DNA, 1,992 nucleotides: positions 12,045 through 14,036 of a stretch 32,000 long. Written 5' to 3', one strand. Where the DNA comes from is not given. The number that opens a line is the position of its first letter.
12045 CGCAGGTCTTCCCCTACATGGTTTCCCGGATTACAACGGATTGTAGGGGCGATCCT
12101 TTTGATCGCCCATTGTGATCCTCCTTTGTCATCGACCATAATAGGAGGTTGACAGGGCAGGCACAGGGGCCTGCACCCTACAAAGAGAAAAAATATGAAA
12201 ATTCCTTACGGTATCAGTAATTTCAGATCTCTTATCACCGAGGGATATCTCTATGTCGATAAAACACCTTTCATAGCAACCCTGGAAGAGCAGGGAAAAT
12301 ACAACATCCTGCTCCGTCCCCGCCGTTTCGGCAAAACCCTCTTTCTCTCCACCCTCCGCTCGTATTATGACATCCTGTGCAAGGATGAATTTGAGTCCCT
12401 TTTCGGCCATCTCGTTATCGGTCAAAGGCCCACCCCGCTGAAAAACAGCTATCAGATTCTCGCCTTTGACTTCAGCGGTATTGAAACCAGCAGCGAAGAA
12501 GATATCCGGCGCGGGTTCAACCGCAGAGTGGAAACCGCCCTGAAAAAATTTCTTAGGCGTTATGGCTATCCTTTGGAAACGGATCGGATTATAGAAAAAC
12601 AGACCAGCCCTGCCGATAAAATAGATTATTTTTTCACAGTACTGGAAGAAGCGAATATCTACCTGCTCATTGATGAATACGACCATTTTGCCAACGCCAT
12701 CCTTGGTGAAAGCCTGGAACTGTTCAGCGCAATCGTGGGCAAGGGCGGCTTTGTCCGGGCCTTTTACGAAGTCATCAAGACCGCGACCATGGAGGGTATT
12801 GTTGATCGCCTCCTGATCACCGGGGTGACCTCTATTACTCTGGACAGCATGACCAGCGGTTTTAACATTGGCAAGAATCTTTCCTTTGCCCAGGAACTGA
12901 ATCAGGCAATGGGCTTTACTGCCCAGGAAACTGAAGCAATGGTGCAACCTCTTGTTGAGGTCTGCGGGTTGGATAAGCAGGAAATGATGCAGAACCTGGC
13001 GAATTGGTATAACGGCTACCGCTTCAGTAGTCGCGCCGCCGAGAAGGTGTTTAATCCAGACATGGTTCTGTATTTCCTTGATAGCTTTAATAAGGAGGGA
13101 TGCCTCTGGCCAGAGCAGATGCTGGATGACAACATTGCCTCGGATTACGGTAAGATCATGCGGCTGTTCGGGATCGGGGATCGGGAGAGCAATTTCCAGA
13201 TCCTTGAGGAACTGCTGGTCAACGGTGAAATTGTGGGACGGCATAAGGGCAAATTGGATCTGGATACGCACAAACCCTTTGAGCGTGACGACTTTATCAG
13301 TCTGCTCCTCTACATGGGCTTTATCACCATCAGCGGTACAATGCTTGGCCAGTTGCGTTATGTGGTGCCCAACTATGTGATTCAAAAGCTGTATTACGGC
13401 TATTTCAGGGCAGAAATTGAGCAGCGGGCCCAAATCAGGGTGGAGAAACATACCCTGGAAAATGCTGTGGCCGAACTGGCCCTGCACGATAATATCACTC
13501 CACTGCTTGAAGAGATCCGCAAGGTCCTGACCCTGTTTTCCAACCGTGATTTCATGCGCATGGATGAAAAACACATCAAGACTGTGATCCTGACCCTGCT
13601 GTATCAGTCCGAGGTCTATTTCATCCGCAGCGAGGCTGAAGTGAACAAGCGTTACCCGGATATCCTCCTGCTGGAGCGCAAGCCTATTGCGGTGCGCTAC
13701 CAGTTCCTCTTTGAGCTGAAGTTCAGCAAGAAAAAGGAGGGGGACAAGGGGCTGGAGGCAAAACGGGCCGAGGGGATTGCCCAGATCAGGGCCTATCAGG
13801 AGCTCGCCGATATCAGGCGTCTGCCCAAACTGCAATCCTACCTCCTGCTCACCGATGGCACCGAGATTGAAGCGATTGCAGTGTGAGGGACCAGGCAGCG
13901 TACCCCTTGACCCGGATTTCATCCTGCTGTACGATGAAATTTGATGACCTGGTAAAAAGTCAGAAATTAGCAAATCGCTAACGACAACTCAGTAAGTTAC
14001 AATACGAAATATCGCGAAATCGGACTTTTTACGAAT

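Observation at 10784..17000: Leader-like sequence + degenerate CRISPR repeat + conserved block reiterated as a 5' module in front of three non-cas genes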

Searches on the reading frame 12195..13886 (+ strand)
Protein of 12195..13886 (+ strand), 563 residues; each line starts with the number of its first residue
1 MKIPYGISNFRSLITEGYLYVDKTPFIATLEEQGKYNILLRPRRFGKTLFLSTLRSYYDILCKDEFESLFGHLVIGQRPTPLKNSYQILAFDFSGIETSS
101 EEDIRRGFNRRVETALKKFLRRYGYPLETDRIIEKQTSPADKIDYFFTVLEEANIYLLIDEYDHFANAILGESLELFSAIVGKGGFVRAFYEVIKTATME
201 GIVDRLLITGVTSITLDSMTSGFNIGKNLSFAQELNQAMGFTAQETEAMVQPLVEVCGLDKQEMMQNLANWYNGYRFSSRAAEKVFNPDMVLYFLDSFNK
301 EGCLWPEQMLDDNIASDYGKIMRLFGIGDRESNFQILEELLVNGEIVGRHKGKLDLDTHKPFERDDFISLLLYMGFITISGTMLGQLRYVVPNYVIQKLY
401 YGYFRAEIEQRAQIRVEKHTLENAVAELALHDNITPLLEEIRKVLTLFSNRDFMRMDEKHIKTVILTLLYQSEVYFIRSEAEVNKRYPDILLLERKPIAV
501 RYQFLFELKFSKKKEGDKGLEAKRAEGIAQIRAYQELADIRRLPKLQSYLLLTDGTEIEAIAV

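Call 8: search_protein_families(library=pfam, proteins=[window:12195-13886:+], max_evalue=0.01)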
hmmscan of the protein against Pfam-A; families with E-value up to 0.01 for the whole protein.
window:12195-13886:+ (563 aa): 2 families
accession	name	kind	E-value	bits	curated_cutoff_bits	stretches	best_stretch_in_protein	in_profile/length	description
PF09820.16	AAA-ATPase_like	-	5.7e-53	180.2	26.1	1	4-220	1-201/201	Predicted AAA-ATPase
PF08011.17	PDDEXK_9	-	1.2e-11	44.9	25.5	1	457-543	2-84/105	PD-(D/E)XK nuclease superfamily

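Call 14: find_encoding_contigs(protein=window:12195-13886:+, flank=10000, max_places=10)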
Protein window:12195-13886:+ (563 aa): no gene with exactly this product is on record in the collection.

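Call 16: find_related_loci(query=window:12195-13886:+, collection=genome_contigs, flank=10000)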
Query window:12195-13886:+ (563 aa) in genome_contigs; peptide patterns used: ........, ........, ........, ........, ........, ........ (x = any residue, [..] = any of these).
600 stretches matched a pattern (row limit reached: there are more); 572 encode a relative of the query (tblastn E <= 1e-3); the best 80 are kept; 80 distinct loci.
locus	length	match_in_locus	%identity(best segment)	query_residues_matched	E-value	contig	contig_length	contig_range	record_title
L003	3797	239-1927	78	1-563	0e+0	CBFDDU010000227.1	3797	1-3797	MAG TPA_asm: uncultured Candidatus Electrothrix sp. isolate SRR26215675_binner123_Refined_103 genome assembly, contig: E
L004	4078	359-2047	79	1-563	0e+0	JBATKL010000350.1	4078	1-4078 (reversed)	MAG: Candidatus Electrothrix sp. isolate MFD10219_ilm_asm_bin13 k127_147833, whole genome shotgun sequence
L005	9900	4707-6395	79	1-563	0e+0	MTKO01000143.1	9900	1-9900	Candidatus Electrothrix aarhusensis isolate MCF Contig99, whole genome shotgun sequence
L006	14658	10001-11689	76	1-563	0e+0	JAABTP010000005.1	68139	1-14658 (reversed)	MAG: Desulfobulbaceae bacterium isolate S24.Bin023 NODE_5_length_68139_cov_12.536261, whole genome shotgun sequence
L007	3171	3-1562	81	44-563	0e+0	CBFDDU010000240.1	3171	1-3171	MAG TPA_asm: uncultured Candidatus Electrothrix sp. isolate SRR26215675_binner123_Refined_103 genome assembly, contig: E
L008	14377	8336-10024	71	1-563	0e+0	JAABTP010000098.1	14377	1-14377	MAG: Desulfobulbaceae bacterium isolate S24.Bin023 NODE_100_length_14377_cov_13.104056, whole genome shotgun sequence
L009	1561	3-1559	73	14-532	0e+0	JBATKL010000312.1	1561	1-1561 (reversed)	MAG: Candidatus Electrothrix sp. isolate MFD10219_ilm_asm_bin13 k127_8009, whole genome shotgun sequence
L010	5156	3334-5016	65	1-563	0e+0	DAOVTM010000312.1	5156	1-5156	MAG TPA_asm: Desulfobulbaceae bacterium isolate CSMAG_1653 CSMAG_1653_k141_5383108_length_5156_cov_10.8142, whole genome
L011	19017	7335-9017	68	1-561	0e+0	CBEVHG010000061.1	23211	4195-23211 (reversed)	MAG TPA_asm: Candidatus Electrothrix marina isolate SRR24458087_concoct_48 genome assembly, contig: ERZ26778537.61, whol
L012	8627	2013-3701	67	1-563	0e+0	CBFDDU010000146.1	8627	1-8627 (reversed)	MAG TPA_asm: uncultured Candidatus Electrothrix sp. isolate SRR26215675_binner123_Refined_103 genome assembly, contig: E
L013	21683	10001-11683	63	1-563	0e+0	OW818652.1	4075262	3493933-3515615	Candidatus Electrothrix laxa isolate HOU-scMAG genome assembly, chromosome: 1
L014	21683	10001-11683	56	1-563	0e+0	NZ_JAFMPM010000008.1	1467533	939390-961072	Thiothrix fructosivorans strain ATCC 49748 Tfr_ch_unt2_linear_1_5Mb_v8, whole genome shotgun sequence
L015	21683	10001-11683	55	1-563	0e+0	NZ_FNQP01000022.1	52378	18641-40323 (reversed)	Thiothrix caldifontis strain DSM 21228, whole genome shotgun sequence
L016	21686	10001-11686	56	1-563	0e+0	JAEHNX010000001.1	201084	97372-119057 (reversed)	MAG: Candidatus Thiothrix moscowensis isolate RT NODE_22_length_201084_cov_21.4746_ID_10260611, whole genome shotgun seq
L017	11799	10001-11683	56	1-563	0e+0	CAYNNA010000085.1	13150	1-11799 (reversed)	MAG TPA_asm: uncultured Thiothrix sp. isolate SRP257756_co1_221 genome assembly, contig: NODE_4197_length_13150_cov_15.1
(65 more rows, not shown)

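Call 41: search_protein_families(library=ncbifam, proteins=[window:12195-13886:+, L005:6456-8741:+], max_evalue=0.01)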
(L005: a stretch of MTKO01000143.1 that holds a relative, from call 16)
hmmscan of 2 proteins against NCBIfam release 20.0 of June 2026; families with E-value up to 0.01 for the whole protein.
window:12195-13886:+ (563 aa): 0 families

L005:6456-8741:+ (761 aa): 18 families
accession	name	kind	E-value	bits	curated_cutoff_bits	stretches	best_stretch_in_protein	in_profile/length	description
NF049935.1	cas4g_cas1g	exception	3.2e-91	306.5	560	1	426-761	212-546/546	CRISPR-associated endonuclease Cas4g/Cas1g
TIGR04416.1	group_II_RT_mat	equivalog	1.8e-88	297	300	1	38-309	2-274/353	group II intron reverse transcriptase/maturase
TIGR04093.1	cas1_CYANO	exception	1.4e-81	274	385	1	430-761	2-334/334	type I-D CRISPR-associated endonuclease Cas1d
TIGR00287.1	cas1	equivalog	7.2e-81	271.8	71.7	1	430-755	1-326/327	CRISPR-associated endonuclease Cas1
TIGR03640.1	cas1_DVULG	exception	9.1e-78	261.8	385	1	428-759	3-339/340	type I-C CRISPR-associated endonuclease Cas1c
TIGR03983.1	cas1_MYXAN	equivalog_domain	3.8e-56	190.5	358.05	1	428-744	11-330/347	type I-MYXAN CRISPR-associated endonuclease Cas1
TIGR03641.1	cas1_HMARI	exception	1.2e-47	162.8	304.1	1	430-758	2-320/324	type I-B CRISPR-associated endonuclease Cas1b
TIGR04329.1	cas1_PREFRAN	exception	1.9e-24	86.3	300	1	448-692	26-262/317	type V CRISPR-associated endonuclease Cas1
NF041746.1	Drt2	equivalog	2.1e-22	79.9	390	2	215-292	222-302/416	antiviral reverse transcriptase Drt2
NF038233.2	retron_St85_RT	exception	4.9e-18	65.4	235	1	91-290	27-218/289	retron St85 family RNA-directed DNA polymerase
NF041747.1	Drt3a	equivalog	5.5e-18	65.5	200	1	151-302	101-262/412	antiviral reverse transcriptase Drt3a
TIGR03639.1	cas1_NMENI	exception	3.5e-15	56.1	120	1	430-679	3-232/278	type II CRISPR-associated endonuclease Cas1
TIGR03638.1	cas1_ECOLI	exception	1.8e-08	34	215.6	1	573-669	125-221/269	type I-E CRISPR-associated endonuclease Cas1e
NF042941.1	Retron_TIR_antiphage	equivalog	2.3e-08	33.3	600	1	91-267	31-194/464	TIR domain-containing anti-phage reverse transcriptase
NF041749.1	Drt4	equivalog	2.4e-08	33.4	450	1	214-291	192-269/489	antiviral reverse transcriptase Drt4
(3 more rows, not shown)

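Call 42: search_protein_families(library=padloc, proteins=[window:12195-13886:+, L005:6456-8741:+], max_evalue=0.01)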
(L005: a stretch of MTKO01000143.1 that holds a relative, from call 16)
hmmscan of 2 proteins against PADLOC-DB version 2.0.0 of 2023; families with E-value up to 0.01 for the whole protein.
window:12195-13886:+ (563 aa): 0 families

L005:6456-8741:+ (761 aa): 114 families (the best 25 are shown)
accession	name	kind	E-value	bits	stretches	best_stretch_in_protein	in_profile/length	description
PDLC02063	Cas1_IIIb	-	3.9e-119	396.9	1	39-721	13-582/617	-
PDLC01136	RT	-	6.2e-95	315.6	1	31-304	2-260/263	RT (reverse transcriptase)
PDLC01608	Cas1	-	4.7e-90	299.8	1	431-716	1-276/276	"CAS-I,CAS-II,CAS-III,CAS-IV,CAS-V,CAS-VI; acquisition_1"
PDLC01248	Cas1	-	3.8e-88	293.7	1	429-748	1-287/289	"CAS-I,CAS-II,CAS-III,CAS-IV,CAS-V,CAS-VI; acquisition_1"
PDLC01743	Cas1c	-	5.7e-82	273.6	1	428-760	5-336/337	-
PDLC00928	Cas1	-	1.8e-81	271.6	1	429-748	1-313/315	Cas1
PDLC00927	Cas1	-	1.9e-81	271.8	1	430-755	1-326/327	CRISPR-associated endonuclease Cas1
PDLC01740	Cas1_IIIa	-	1.6e-79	266.1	1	430-754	2-320/331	-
PDLC02025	Cas1d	-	1.7e-79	265.6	1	430-760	3-315/316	-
PDLC00923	Cas1c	-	2.4e-78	261.8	1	428-759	3-339/340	"CRISPR-associated endonuclease Cas1, subtype I-C/DVULG"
PDLC01334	Cas1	-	3.2e-78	261.4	1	428-758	2-335/336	"CAS-I,CAS-II,CAS-III,CAS-IV,CAS-V,CAS-VI; acquisition_1"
PDLC01747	Cas1g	-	2.6e-77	258.6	1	425-761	194-523/523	-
PDLC01449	Cas1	-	6.7e-74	246.7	1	429-751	2-283/285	"CAS-I,CAS-II,CAS-III,CAS-IV,CAS-V,CAS-VI; acquisition_1"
PDLC01249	Cas1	-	3e-64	214.9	1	431-690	1-246/246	"CAS-I,CAS-II,CAS-III,CAS-IV,CAS-V,CAS-VI; acquisition_1"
PDLC00922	Cas1a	-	1e-56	190.5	1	428-744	11-330/347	"CRISPR-associated endonuclease Cas1, subtype MYXAN"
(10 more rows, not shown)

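Call 81: find_homologous_proteins(query=L005:6456-8741:+, max_evalue=1e-20)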
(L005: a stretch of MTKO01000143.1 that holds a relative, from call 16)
Query L005:6456-8741:+ (761 aa): 1077 proteins with E <= 1e-20 among 8000 candidates; the best 120 are listed.
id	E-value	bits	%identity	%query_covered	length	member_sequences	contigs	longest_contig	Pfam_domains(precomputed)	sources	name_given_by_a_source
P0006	0.0e+0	1336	79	96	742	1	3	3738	PF00078.33,PF01867.22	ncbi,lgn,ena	-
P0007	0.0e+0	1196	73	96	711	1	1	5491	PF00078.33,PF01867.22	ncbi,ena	-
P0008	0.0e+0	1107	69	96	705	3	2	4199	PF00078.33,PF01867.22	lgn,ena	-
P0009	0.0e+0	1085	68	96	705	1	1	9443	PF00078.33,PF01867.22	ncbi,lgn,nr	ncbi:MAG TPA: CRISPR-associated endonuclease Cas1 [Desulfobulbus sp.]|nr:CRISPR-associated endonucle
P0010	0.0e+0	1082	67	96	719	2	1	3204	PF00078.33,PF01867.22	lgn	-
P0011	0.0e+0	1072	68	96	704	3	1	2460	PF00078.33,PF01867.22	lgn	-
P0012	0.0e+0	1063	67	96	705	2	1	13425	PF00078.33,PF01867.22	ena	-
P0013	0.0e+0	1058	67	97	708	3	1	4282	PF00078.33,PF01867.22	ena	-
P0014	0.0e+0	1052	67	96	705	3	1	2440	PF00078.33,PF01867.22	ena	-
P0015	0.0e+0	1039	65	97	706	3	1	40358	PF00078.33,PF01867.22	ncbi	-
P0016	0.0e+0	1039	66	96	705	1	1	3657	PF00078.33,PF01867.22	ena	-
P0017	0.0e+0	1024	64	96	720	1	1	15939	PF00078.33,PF01867.22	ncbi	-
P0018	0.0e+0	1018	64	96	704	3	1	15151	PF00078.33,PF01867.22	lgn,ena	-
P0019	6.8e-283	959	61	96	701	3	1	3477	PF00078.33,PF01867.22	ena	-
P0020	1.8e-279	948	58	96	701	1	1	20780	PF00078.33,PF01867.22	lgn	-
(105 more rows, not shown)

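Call 82: find_encoding_contigs(protein=P0015, flank=10000, max_places=2)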
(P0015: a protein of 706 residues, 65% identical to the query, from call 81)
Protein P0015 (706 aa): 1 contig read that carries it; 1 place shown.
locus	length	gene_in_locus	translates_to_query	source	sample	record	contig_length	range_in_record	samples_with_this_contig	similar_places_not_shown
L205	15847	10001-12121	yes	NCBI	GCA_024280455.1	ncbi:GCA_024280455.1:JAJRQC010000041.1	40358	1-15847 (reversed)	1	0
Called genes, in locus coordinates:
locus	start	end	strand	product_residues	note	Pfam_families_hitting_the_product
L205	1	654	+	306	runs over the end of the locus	PF27225:AF_1859_N, PF10040:CRISPR_Cas6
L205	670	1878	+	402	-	PF03787:RAMPs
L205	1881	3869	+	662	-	PF12469:Cmr2_N, PF18182:mCpol (weak), PF22335:Cas10-Cmr2_palm2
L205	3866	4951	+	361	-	PF09700:Cas_Cmr3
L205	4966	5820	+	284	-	PF03787:RAMPs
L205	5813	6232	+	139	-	PF09701:Cas_Cmr5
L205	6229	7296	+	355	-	PF03787:RAMPs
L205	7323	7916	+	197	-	-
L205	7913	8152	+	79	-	-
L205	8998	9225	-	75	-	-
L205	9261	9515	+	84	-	PF02604:PhdYeFM_antitox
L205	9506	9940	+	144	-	PF01850:PIN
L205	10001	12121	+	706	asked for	PF00078:RVT_1, PF01867:Cas_Cas1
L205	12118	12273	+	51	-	PF09827:CRISPR_Cas2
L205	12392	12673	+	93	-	PF09827:CRISPR_Cas2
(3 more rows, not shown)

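Call 83: find_encoding_contigs(protein=P0012, flank=10000, max_places=2)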
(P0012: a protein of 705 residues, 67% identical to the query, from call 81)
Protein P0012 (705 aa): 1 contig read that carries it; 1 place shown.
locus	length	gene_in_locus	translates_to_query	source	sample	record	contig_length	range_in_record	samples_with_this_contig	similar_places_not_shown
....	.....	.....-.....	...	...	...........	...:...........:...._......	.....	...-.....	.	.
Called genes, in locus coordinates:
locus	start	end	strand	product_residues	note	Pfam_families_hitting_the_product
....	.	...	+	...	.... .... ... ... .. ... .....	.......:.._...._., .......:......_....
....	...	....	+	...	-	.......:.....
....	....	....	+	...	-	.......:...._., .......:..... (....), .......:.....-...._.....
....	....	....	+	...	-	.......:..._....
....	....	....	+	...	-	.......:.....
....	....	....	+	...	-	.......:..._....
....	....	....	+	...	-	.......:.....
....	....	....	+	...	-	-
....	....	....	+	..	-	-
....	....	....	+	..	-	-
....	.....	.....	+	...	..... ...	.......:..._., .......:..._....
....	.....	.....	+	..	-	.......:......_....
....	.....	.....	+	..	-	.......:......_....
